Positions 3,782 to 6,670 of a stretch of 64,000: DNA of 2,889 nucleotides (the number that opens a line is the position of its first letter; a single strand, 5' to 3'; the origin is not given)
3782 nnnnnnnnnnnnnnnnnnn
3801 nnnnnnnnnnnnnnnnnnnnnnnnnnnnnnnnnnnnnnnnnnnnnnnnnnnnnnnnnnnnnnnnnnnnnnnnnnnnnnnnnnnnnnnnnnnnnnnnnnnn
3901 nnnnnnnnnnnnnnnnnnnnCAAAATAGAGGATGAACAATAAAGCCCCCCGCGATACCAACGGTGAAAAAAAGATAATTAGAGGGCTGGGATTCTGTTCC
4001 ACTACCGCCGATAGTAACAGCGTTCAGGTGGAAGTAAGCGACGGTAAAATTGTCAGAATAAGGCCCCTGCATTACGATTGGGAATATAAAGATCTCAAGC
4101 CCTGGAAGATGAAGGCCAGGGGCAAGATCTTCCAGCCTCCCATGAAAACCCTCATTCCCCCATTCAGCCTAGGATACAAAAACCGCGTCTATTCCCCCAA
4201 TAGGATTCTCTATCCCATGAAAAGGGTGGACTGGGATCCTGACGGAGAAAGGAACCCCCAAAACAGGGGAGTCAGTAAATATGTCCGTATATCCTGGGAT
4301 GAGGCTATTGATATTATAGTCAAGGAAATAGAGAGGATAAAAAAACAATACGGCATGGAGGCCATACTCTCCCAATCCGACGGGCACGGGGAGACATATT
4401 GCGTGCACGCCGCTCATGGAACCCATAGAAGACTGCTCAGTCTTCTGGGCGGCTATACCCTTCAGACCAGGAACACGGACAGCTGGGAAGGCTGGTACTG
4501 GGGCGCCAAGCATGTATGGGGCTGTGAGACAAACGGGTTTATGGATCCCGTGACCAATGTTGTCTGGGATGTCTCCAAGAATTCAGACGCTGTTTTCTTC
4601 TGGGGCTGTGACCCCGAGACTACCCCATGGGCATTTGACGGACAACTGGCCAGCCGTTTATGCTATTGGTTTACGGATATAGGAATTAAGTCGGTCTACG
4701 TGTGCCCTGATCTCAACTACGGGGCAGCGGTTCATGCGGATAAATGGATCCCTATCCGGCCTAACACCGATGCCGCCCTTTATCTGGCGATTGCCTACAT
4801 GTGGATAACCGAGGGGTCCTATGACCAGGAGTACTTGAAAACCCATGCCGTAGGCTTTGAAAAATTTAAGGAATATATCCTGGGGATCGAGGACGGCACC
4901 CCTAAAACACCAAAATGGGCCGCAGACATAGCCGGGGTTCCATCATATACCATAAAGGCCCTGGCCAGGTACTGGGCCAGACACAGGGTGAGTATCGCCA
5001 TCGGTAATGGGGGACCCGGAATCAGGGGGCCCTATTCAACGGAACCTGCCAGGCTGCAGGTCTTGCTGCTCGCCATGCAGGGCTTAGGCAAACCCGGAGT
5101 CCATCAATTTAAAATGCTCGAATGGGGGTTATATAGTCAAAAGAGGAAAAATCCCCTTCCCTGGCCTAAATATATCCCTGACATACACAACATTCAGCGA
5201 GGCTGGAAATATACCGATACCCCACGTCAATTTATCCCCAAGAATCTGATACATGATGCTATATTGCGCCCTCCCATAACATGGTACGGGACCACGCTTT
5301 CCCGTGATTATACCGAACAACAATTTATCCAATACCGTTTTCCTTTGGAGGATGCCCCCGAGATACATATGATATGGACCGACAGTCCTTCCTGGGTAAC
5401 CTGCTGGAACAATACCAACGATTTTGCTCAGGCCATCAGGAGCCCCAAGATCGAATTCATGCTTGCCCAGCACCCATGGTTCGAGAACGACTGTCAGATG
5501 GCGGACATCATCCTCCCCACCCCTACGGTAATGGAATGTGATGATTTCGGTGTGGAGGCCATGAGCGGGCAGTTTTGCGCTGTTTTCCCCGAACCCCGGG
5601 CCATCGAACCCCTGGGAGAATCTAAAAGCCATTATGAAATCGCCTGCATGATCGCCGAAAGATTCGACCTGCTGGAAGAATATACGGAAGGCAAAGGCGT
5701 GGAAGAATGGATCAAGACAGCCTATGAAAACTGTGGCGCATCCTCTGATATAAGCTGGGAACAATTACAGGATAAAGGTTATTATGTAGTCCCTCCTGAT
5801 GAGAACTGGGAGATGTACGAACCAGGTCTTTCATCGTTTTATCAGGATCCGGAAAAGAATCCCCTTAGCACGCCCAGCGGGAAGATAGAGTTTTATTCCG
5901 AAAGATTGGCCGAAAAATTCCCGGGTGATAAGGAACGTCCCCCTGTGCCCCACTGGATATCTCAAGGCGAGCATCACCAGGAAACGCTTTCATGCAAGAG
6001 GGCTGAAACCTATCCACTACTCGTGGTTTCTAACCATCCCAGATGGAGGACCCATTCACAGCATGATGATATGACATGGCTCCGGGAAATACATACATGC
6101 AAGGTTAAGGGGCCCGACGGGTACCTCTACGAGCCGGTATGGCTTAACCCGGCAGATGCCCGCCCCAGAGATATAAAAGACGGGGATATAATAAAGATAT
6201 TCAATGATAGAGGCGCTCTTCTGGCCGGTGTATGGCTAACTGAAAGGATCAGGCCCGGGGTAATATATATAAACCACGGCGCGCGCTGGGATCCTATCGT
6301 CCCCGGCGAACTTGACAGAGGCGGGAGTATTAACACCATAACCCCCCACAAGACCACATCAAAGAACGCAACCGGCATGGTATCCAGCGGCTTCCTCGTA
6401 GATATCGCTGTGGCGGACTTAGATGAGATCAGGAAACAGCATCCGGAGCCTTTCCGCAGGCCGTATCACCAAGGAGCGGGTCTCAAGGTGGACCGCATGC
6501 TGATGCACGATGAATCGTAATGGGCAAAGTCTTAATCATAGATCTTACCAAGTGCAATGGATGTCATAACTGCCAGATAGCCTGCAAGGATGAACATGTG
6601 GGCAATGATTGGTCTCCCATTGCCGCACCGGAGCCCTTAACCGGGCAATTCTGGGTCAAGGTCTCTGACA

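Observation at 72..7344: Candidate complete anaerobic trihydroxybenzene/phloroglucinol degradation cluster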

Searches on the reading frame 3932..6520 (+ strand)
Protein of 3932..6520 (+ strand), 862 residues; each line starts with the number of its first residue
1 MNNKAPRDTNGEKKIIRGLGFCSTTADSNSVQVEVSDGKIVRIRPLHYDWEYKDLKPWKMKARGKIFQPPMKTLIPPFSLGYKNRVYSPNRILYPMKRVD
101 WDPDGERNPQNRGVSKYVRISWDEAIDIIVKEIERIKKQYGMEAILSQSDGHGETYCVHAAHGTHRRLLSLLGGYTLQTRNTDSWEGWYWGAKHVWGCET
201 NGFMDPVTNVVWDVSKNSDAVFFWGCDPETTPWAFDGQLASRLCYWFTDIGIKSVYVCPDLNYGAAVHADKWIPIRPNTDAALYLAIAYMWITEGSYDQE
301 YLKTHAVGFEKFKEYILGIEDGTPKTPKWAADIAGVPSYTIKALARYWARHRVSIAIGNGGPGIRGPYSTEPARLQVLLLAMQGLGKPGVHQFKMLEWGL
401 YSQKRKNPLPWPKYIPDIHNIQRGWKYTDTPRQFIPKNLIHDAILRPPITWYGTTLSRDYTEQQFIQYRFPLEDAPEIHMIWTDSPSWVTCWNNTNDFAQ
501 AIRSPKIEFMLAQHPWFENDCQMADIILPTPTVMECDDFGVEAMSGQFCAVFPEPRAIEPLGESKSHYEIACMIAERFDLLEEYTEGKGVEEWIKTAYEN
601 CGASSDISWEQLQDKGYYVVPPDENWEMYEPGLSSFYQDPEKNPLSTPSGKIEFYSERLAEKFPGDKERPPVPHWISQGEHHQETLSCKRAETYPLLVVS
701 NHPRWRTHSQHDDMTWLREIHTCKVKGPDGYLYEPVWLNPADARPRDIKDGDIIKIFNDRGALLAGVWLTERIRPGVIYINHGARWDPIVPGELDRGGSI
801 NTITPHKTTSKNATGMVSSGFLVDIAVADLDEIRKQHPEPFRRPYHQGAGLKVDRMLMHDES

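Call 3: search_protein_families(library=pfam, proteins=[window:3932-6520:+])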
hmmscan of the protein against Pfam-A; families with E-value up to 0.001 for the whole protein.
window:3932-6520:+ (862 aa): 3 families
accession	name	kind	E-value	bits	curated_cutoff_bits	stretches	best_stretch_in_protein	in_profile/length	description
PF00384.28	Molybdopterin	-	4e-25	89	24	1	91-577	1-353/353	Molybdopterin oxidoreductase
PF01568.27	Molydop_binding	-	2e-19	70.1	26.8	1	697-811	2-100/110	Molydopterin dinucleotide binding domain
PF21423.2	AhtL-like_1st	-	1.3e-14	54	27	1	31-84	3-54/55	Pyrogallol hydroxytransferase large subunit-like, domain 1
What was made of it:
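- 3932..6520 (+): Large bis-MGD Mo subunit (862 aa) of a transhydroxylase-like enzyme, clade II ('TH1'). It is not the AthL orthologue. PF21423, PF00384 and PF01568 (call 3).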

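Call 4: search_protein_families(library=ncbifam, proteins=[window:3932-6520:+])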
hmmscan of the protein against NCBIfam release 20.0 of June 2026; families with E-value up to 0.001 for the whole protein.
window:3932-6520:+ (862 aa): 21 families
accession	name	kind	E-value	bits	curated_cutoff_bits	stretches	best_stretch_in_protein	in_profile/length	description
TIGR00509.1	bisC_fam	subfamily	5.3e-118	395.3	1017.55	1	83-826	36-752/772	molybdopterin guanine dinucleotide-containing S/N-oxide reductase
TIGR02166.1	dmsA_ynfE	subfamily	1.7e-104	350.5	777.7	2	504-826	483-792/794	DMSO/selenate family reductase complex A subunit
NF011682.0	PRK15102.1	equivalog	7.1e-91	305.5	909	1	81-825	83-807/829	trimethylamine-N-oxide reductase TorA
TIGR02164.1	torA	equivalog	5.4e-88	296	1465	1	81-825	79-803/824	trimethylamine-N-oxide reductase TorA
NF011566.1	PRK14990.1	exception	9.3e-70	235.6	1600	2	505-825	504-811/814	dimethylsulfoxide reductase subunit A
NF041885.1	selenate_YnfE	exception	2.3e-63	214.2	1675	2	505-825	491-802/805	selenate/tellurate reductase subunit YnfE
NF041884.1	selenate_YnfF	exception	1.1e-62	212.1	1650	2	505-826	484-796/798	selenate/tellurate reductase subunit YnfF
TIGR03479.1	DMSO_red_II_alp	subfamily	5.5e-41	140.5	984.75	3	82-304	111-305/913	molybdopterin-dependent oxidoreductase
NF012032.0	PRK15488.1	equivalog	1.5e-37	129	694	3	266-351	241-320/759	thiosulfate reductase PhsA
TIGR01591.1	Fdh-alpha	equivalog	5.6e-34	117.3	666.25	2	86-355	48-282/672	formate dehydrogenase subunit alpha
TIGR01580.1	narG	equivalog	4.1e-20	71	1084.15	2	696-805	1087-1190/1235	nitrate reductase subunit alpha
NF041783.2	mnquin_red_QrcB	equivalog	8e-17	60.6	440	1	83-356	99-331/695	menaquinone reductase molybdopterin-binding-like subunit QrcB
NF041714.1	arsenate_red_ArrA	equivalog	2.2e-16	59.2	1600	2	681-784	697-798/848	arsenate respiratory reductase molybdopterin-containing subunit ArrA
NF047855.1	AssmNtatRedNasC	equivalog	7.2e-14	51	1100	0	267-354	224-305/708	assimilatory nitrate reductase catalytic subunit NasC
NF042978.1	EthbenzDh_ebdA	equivalog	4.4e-13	47.9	2000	1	82-302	133-325/977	ethylbenzene dehydrogenase subunit alpha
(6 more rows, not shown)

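Call 5: search_solved_structures(query=window:3932-6520:+, show_alignments=1)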
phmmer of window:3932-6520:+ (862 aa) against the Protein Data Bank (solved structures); distinct sequences matched with E-value up to 0.001: 34.
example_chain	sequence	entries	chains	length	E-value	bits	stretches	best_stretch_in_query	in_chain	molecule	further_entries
4v4c_A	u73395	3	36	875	4e-138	465.1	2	28-394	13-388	Pyrogallol hydroxytransferase large subunit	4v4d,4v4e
1eu1_A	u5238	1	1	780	2.2e-78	267.3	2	506-825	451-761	DIMETHYL SULFOXIDE REDUCTASE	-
1dms_A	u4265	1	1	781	1e-75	258.5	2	66-378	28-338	DMSO REDUCTASE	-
1dmr_A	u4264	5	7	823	2.8e-75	257.1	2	66-377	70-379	DMSO REDUCTASE | Dimethyl sulfoxide/trimethylamine N-oxide reductase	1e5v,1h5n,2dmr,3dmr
7l5i_A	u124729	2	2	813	3.6e-75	256.7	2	467-824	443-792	Trimethylamine-N-oxide reductase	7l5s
1e60_A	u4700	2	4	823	3.9e-75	256.6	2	66-377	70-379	Dimethyl sulfoxide/trimethylamine N-oxide reductase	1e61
1e18_A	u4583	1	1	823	5.3e-75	256.1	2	506-824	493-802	DMSO REDUCTASE.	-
4dmr_A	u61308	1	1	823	1.4e-74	254.8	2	506-824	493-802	DMSO REDUCTASE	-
1tmo_A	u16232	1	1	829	1.8e-67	231.2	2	494-801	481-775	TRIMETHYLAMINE N-OXIDE REDUCTASE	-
9h4t_A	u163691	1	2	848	2e-67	231.1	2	80-389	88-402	Trimethylamine-N-oxide reductase 1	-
2vpw_A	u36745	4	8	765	2.1e-27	98.6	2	251-357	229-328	THIOSULFATE REDUCTASE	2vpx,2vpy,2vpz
7qv7_S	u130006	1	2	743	4.6e-17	64.4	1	102-389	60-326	Hydrogen dependent carbon dioxide reductase subunit FdhF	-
2e7z_A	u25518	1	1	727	1e-15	60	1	89-316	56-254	Acetylene hydratase Ahy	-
3ir7_A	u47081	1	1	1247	1.6e-15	59.3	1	698-805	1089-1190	Respiratory nitrate reductase 1 alpha chain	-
3egw_A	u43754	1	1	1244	1.6e-15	59.3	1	698-805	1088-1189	Respiratory nitrate reductase 1 alpha chain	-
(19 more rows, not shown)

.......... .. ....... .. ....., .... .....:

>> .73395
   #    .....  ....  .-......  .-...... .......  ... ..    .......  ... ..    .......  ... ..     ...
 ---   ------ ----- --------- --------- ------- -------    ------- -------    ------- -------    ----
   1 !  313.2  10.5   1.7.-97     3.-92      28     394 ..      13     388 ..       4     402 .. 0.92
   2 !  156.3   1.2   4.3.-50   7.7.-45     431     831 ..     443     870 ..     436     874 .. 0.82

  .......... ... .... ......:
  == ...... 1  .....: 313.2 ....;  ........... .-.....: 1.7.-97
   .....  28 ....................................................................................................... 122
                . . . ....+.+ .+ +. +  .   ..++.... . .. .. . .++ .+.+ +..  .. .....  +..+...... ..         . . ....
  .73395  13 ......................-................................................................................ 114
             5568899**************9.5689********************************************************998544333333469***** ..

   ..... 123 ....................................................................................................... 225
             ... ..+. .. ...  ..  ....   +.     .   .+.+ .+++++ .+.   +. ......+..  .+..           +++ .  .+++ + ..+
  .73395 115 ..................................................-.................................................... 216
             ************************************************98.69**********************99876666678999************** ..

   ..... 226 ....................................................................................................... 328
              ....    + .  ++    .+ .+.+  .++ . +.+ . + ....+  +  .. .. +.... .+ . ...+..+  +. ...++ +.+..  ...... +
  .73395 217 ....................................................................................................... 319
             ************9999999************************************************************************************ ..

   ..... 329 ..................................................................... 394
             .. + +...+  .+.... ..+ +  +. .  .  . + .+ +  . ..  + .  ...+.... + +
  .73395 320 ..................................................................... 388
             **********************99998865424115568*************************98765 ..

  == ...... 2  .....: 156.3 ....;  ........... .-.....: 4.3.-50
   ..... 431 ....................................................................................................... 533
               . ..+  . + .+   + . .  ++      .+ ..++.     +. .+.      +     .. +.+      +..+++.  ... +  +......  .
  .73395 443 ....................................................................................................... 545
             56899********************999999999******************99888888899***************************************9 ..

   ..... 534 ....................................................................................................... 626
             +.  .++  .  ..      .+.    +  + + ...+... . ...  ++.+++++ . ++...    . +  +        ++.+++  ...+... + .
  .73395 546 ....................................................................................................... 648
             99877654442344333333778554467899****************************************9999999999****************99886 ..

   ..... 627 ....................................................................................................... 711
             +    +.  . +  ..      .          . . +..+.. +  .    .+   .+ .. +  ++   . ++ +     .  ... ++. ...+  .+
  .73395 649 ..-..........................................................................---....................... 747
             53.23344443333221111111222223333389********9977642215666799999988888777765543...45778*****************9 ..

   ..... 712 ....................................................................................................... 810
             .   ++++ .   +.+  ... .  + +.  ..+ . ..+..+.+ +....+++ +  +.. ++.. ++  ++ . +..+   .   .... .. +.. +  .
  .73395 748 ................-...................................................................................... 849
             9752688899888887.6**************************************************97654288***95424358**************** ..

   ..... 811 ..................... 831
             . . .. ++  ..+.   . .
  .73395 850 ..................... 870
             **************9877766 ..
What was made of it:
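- The best PDB hit by a wide margin is pyrogallol hydroxytransferase (465 bits against 267 for DMSO reductase; call 5).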

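Call 33: find_related_loci(query=A1, collection=genome_contigs, flank=10000)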
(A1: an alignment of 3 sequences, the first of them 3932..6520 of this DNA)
Query A1 (862 aa) in genome_contigs; peptide patterns used: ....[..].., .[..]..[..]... (x = any residue, [..] = any of these).
600 stretches matched a pattern (row limit reached: there are more); 582 encode a relative of the query (tblastn E <= 1e-3); the best 80 are kept; 80 distinct loci.
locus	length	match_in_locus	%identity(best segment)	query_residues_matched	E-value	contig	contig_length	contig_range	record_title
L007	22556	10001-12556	68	14-857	0e+0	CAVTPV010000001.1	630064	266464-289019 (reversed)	MAG: uncultured Actinomycetota bacterium isolate MFD00905.bin.2.193 genome assembly, contig: contig_12090, whole genome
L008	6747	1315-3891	62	3-857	0e+0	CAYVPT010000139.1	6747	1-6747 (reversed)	MAG TPA_asm: uncultured Dehalococcoidaceae bacterium isolate binchicken_co34_11 genome assembly, contig: NODE_20352_leng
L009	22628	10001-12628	59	2-858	0e+0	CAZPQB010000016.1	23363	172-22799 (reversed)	MAG TPA_asm: uncultured Dehalococcoidaceae bacterium isolate SRP214966_co4_72 genome assembly, contig: NODE_1654_length_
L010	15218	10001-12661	60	2-857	0e+0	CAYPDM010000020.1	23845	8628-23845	MAG TPA_asm: uncultured Dehalococcoidaceae bacterium isolate binchicken_co89_632 genome assembly, contig: NODE_3474_leng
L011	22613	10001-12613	59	7-858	0e+0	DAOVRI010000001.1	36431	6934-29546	MAG TPA_asm: Dehalococcoidales bacterium isolate CSMAG_1597 CSMAG_1597_k141_804403_length_36431_cov_53.3432, whole genom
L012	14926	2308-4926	59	7-857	0e+0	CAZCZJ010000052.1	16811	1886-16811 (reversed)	MAG TPA_asm: uncultured Dehalococcoidaceae bacterium isolate binchicken_co89_602 genome assembly, contig: NODE_6236_leng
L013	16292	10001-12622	59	11-857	0e+0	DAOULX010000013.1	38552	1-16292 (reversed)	MAG TPA_asm: Dehalococcoidales bacterium isolate W31_63 k127_555187, whole genome shotgun sequence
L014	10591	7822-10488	61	7-857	0e+0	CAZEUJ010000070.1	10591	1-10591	MAG TPA_asm: uncultured Dehalococcoidaceae bacterium isolate binchicken_co33_232 genome assembly, contig: NODE_7908_leng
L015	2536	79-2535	61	3-797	0e+0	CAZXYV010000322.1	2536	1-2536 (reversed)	MAG TPA_asm: uncultured Dehalococcoidaceae bacterium isolate binchicken_co300_17 genome assembly, contig: NODE_39085_len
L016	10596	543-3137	59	4-857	0e+0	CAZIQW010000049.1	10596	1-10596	MAG TPA_asm: uncultured Dehalococcoidales bacterium isolate binchicken_co43_303 genome assembly, contig: NODE_11189_leng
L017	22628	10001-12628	60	2-858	0e+0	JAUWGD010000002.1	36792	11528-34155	MAG: Dehalococcoidales bacterium isolate CSMAG_2233 CSMAG_2233_k141_2934926_length_36792_cov_21.3325, whole genome shotg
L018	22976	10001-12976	58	1-861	0e+0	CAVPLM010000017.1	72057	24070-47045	MAG: uncultured Actinomycetes bacterium isolate MFD00032.bin.2.39 genome assembly, contig: contig_65406, whole genome sh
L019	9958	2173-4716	58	12-857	0e+0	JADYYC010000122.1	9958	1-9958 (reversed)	MAG: Anaerolineales bacterium isolate SJ511 c_000000258976, whole genome shotgun sequence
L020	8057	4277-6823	58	12-858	0e+0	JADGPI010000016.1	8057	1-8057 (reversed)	MAG: Thermoleophilia bacterium isolate Chersky_299 k127_706264, whole genome shotgun sequence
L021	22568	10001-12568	60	4-857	0e+0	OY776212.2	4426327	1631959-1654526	MAG: Anaerolineales bacterium isolate db28be52-e32f-4f71-9c49-3cbd2ddbe7d1 genome assembly, chromosome: 1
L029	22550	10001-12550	58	4-850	0e+0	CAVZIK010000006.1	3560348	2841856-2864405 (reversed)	MAG: uncultured Actinomycetes bacterium isolate MFD02416.bin.1.65 genome assembly, contig: contig_18476, whole genome sh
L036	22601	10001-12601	56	3-858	0e+0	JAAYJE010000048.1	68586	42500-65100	MAG: Actinomycetota bacterium isolate AS10tlH2TH_230 92154_AS10, whole genome shotgun sequence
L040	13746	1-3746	60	11-857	0e+0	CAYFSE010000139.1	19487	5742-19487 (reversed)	MAG TPA_asm: uncultured Dehalococcoidales bacterium isolate ERP108616_co1_133 genome assembly, contig: k119_1497115, who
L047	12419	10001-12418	58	12-804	0e+0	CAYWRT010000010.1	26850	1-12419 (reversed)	MAG TPA_asm: uncultured Dehalococcoidaceae bacterium isolate SRP214966_co4_508 genome assembly, contig: NODE_1316_length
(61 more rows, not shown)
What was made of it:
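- Closest known: Catechol dehydroxylases of Eggerthella/Gordonibacter. Same: They form large multi-copy families in anaerobes, and Gordonibacter also carries clade II genes (52% identity; call 33).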
